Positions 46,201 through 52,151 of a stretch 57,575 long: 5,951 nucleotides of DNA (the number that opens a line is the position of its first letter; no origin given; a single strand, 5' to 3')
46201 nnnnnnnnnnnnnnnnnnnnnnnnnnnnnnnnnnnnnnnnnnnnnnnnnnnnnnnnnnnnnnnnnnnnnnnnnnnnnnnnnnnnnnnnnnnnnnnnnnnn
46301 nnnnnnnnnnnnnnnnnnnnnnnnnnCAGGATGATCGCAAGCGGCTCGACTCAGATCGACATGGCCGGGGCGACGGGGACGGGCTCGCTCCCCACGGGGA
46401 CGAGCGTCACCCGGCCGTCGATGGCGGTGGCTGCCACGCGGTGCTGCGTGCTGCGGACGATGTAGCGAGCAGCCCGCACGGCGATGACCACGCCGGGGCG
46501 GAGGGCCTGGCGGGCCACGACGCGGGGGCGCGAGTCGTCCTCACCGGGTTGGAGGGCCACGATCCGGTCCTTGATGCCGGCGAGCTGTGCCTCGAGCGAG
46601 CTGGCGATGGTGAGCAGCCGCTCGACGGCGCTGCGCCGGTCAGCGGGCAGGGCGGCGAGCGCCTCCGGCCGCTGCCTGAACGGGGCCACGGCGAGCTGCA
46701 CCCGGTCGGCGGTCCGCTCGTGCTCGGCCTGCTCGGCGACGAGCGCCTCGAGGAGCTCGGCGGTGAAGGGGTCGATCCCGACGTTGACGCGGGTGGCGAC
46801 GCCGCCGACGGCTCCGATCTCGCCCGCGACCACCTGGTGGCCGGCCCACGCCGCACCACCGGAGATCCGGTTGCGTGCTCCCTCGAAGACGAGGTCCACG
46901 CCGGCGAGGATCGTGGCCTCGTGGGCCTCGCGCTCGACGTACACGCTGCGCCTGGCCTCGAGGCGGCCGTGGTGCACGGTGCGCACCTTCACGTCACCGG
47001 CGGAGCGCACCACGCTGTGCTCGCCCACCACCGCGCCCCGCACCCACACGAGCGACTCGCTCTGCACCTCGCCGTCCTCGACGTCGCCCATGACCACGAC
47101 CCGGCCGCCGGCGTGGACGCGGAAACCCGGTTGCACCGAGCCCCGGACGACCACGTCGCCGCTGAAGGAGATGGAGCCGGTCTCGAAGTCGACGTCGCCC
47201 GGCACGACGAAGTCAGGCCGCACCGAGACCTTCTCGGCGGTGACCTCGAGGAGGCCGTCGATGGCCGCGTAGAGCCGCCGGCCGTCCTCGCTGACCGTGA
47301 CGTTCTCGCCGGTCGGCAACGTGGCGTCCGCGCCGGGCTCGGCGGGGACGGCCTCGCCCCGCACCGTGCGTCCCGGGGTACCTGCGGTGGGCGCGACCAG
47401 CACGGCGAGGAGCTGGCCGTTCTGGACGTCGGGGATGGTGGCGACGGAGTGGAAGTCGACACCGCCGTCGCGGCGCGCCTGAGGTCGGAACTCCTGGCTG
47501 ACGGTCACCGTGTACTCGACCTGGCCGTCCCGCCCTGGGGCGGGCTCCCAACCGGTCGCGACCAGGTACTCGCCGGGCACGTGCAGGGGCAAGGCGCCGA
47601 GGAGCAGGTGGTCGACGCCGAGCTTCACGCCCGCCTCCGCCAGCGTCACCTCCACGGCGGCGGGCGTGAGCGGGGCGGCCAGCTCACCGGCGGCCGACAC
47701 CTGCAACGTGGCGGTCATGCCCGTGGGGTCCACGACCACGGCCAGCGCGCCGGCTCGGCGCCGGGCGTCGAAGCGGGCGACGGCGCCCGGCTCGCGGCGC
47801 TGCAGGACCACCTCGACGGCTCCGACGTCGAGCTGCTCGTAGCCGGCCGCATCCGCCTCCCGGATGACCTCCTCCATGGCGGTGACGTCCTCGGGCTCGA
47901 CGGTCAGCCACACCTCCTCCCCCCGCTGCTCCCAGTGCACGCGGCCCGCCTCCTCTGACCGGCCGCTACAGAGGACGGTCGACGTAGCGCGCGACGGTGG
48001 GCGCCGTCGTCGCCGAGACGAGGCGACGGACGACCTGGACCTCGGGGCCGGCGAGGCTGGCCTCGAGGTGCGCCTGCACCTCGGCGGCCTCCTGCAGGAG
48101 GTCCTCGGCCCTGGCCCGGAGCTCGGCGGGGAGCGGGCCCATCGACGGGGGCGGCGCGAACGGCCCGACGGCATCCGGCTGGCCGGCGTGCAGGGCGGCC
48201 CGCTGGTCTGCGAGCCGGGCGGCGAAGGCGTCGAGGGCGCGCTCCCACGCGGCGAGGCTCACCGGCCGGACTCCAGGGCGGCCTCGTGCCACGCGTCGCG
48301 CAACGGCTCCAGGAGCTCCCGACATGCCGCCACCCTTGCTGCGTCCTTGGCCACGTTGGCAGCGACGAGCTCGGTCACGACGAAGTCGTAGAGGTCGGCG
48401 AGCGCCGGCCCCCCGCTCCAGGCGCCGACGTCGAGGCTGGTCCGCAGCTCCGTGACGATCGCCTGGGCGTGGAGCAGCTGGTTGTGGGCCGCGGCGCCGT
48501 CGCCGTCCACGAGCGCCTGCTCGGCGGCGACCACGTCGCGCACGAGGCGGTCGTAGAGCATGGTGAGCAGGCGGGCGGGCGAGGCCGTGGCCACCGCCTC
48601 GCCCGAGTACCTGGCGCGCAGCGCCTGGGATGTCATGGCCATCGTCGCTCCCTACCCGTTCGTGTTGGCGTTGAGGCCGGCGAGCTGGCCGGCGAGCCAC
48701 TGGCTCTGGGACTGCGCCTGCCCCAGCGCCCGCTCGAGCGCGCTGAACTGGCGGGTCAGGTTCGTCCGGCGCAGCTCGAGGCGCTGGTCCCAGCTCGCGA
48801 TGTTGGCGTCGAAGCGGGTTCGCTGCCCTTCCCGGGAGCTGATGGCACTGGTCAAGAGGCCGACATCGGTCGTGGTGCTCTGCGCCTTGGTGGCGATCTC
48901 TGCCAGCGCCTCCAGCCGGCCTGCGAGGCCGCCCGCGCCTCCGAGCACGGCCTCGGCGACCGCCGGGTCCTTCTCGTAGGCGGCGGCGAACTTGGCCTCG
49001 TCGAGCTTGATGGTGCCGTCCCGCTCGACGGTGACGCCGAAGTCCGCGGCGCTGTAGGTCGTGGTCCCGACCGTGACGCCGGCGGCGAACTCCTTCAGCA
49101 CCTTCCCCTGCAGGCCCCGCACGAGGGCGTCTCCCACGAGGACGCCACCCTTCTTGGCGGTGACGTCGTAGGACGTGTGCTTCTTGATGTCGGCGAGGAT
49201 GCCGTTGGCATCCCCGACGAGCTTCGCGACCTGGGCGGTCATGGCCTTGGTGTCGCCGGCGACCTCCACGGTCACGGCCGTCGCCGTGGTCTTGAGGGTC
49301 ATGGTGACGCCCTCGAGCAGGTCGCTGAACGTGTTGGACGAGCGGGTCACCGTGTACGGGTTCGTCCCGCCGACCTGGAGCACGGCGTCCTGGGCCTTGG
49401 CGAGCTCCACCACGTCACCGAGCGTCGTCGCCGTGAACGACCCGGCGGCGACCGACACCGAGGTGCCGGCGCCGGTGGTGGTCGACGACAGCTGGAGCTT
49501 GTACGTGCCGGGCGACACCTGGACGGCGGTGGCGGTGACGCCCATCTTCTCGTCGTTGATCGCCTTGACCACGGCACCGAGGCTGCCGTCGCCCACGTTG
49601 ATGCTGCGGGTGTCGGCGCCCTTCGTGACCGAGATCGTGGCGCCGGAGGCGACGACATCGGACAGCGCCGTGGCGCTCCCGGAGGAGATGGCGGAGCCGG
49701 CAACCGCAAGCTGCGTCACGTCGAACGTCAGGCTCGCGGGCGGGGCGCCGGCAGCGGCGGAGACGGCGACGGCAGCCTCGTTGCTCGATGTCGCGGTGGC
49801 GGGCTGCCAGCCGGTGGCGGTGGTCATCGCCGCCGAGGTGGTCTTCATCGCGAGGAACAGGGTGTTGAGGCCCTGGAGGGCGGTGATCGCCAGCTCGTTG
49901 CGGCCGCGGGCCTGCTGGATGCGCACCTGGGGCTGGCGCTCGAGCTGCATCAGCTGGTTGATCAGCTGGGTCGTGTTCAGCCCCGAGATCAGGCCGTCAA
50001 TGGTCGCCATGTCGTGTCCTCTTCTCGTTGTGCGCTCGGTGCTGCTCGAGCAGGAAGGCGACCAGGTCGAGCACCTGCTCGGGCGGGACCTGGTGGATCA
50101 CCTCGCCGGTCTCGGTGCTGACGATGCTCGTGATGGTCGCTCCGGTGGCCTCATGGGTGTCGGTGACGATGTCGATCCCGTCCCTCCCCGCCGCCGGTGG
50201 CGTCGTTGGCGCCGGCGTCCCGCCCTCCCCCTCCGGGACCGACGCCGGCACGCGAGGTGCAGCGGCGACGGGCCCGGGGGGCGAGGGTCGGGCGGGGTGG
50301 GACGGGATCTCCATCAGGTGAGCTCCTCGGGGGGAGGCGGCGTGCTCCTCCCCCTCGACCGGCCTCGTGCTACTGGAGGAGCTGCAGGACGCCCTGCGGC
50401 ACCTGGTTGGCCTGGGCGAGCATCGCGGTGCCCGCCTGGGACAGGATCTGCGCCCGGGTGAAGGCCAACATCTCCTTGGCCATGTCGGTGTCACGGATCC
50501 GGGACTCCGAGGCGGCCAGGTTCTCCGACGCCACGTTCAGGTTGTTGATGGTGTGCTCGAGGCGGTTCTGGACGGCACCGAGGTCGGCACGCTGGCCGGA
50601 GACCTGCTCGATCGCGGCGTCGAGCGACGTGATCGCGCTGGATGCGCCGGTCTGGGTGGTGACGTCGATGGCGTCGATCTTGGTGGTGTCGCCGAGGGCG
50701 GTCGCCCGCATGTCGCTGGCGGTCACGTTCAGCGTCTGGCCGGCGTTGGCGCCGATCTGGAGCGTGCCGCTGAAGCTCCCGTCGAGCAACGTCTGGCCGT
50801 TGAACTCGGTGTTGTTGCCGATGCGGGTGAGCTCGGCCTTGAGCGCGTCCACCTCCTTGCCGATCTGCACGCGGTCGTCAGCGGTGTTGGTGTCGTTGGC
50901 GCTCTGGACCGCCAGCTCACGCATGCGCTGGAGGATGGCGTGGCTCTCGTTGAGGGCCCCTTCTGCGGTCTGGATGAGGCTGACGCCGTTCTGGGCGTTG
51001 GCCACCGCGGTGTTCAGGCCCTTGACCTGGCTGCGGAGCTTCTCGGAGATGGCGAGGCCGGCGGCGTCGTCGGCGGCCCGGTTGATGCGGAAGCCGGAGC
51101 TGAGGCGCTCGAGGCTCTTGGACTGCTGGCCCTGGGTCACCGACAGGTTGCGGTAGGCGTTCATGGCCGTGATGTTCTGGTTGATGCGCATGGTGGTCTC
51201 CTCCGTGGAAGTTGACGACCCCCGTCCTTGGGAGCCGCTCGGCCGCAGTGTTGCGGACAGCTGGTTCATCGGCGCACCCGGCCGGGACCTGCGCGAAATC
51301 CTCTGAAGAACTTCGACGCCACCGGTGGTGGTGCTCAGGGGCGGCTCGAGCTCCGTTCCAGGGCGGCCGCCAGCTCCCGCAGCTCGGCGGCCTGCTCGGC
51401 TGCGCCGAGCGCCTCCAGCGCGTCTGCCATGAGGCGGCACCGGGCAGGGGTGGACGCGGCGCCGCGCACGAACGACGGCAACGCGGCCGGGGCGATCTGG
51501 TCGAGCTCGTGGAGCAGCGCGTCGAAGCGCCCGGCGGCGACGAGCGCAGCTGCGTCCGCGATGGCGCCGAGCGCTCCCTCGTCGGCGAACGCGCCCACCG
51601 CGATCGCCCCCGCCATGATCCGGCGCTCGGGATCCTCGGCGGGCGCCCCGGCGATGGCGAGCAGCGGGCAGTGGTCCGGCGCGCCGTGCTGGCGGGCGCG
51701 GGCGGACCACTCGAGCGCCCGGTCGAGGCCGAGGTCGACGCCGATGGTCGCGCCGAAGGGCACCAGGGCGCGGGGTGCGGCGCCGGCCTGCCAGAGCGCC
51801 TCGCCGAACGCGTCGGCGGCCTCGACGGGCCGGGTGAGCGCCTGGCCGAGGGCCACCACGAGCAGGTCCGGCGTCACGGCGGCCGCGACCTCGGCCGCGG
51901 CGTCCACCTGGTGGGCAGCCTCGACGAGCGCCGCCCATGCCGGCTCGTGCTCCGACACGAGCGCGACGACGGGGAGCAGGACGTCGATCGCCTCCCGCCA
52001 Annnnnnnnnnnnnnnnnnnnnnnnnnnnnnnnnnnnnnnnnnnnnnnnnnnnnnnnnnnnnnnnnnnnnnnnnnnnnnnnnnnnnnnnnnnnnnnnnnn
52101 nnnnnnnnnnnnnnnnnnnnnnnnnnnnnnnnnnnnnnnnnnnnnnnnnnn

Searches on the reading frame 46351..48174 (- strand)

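Call 19: search_protein_families(library=pfam, proteins=[window:46351-48174:-], max_evalue=0.001)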
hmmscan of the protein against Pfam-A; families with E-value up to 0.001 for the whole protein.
window:46351-48174:- (607 aa): 3 families
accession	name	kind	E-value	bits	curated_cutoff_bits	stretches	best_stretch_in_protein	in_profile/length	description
PF03961.19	FapA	-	3.8e-46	158.3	31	1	322-583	3-266/272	Flagellar Assembly Protein A beta solenoid domain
PF20250.3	FapA_N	-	2.6e-34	118.6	27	1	145-311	2-175/178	Flagellar Assembly Protein A N-terminal region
PF03775.22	MinC_C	-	0.00062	20.2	33.2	1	334-365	11-42/102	Septum formation inhibitor MinC, C-terminal domain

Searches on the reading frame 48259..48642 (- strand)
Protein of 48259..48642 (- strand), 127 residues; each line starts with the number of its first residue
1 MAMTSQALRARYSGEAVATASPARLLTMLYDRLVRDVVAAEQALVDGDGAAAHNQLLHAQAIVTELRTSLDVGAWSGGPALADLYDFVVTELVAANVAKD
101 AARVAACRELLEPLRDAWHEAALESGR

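Call 19: search_protein_families(library=pfam, proteins=[window:48259-48642:-], max_evalue=0.001)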
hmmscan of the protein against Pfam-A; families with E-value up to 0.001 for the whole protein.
window:48259-48642:- (127 aa): 1 family
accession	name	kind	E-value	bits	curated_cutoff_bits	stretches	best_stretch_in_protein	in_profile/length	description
PF02561.19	FliS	-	1.5e-31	109.5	26.7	1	11-121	3-114/115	Flagellar protein FliS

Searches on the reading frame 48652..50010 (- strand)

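Call 19: search_protein_families(library=pfam, proteins=[window:48652-50010:-], max_evalue=0.001)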
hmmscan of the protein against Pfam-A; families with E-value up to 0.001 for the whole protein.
window:48652-50010:- (452 aa): 2 families
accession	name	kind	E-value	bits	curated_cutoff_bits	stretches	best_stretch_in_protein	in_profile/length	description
PF07195.17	FliD_C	-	1.2e-36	126.8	25.4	1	206-433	1-235/236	Flagellar hook-associated protein 2 C-terminus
PF02465.23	FliD_N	-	2.4e-19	70.2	24.8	1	9-103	1-95/97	Flagellar hook-associated protein 2 N-terminus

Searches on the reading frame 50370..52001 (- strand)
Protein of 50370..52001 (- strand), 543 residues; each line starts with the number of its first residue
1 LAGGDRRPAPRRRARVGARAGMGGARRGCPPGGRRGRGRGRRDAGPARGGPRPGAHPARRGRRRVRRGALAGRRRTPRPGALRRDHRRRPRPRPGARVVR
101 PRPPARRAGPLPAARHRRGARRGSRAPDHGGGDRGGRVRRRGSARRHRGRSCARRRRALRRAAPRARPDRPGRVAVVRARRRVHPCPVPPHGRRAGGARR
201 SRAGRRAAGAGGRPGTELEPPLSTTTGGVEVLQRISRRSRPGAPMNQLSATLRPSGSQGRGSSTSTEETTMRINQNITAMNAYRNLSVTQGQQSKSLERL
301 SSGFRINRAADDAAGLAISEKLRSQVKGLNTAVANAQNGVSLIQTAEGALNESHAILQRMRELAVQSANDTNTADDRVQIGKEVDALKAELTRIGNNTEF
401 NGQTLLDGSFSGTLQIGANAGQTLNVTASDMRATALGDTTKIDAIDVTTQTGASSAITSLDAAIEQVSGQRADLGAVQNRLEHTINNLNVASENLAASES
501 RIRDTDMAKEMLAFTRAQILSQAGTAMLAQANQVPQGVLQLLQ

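Call 19: search_protein_families(library=pfam, proteins=[window:50370-52001:-], max_evalue=0.001)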
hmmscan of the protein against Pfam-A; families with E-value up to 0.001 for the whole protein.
window:50370-52001:- (543 aa): 2 families
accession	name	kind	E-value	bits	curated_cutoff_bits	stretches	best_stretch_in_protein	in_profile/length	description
PF00669.25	Flagellin_N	-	8.8e-44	149.4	26.6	1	273-410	1-138/139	Bacterial flagellin N-terminal helical region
PF00700.27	Flagellin_C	-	9.3e-30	103.2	23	1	458-542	2-86/86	Bacterial flagellin C-terminal helical region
